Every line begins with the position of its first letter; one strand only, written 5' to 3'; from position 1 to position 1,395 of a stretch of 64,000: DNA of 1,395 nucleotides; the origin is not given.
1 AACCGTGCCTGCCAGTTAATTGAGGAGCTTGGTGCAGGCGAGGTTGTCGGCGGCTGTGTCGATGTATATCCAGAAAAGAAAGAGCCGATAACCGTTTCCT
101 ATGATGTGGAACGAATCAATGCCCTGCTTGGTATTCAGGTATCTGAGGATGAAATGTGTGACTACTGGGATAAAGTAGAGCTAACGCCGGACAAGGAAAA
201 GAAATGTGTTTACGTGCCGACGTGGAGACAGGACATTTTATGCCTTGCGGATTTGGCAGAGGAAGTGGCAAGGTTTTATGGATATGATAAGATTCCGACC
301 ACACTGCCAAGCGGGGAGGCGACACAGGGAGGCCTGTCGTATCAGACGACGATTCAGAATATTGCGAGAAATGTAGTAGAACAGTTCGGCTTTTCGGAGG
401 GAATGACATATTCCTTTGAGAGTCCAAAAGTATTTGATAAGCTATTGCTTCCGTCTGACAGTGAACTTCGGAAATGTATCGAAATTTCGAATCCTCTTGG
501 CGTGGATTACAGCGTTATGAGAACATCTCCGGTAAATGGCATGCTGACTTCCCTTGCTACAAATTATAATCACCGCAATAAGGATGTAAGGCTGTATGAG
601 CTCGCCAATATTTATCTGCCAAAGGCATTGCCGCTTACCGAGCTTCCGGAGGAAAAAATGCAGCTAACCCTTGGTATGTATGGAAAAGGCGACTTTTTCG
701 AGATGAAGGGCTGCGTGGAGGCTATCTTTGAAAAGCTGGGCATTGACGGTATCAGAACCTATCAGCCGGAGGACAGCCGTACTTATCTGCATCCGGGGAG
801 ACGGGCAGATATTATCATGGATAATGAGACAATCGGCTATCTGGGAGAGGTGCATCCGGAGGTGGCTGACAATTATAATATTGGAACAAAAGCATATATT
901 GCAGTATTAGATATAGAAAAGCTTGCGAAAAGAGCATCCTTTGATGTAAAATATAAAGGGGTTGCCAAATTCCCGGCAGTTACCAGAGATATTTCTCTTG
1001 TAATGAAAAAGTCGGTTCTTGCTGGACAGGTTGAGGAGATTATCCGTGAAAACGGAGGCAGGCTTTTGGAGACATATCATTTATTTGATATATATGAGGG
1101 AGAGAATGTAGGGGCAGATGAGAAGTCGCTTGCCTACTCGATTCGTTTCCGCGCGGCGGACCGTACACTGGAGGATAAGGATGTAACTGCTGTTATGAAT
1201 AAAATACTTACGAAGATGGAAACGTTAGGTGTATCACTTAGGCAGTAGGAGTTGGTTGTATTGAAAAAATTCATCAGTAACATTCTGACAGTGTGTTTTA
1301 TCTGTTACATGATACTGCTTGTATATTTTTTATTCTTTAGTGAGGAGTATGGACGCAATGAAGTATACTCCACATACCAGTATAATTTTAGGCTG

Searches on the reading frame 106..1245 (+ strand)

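Call 102: search_protein_families(library=padloc, alignment_id=A8, max_evalue=1e-10)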
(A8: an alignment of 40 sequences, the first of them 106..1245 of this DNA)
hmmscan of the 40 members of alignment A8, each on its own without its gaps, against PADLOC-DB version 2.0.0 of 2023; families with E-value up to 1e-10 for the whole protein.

A. member 1, window:106-1245:+ (380 aa): 0 families

B. families by the number of members that match (of 40 scanned): 3 families
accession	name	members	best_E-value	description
PDLC02373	dCTPase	1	1.4e-24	-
PDLC04134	mad2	1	3e-21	mads_2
PDLC02926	HTH_VI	1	1.8e-11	-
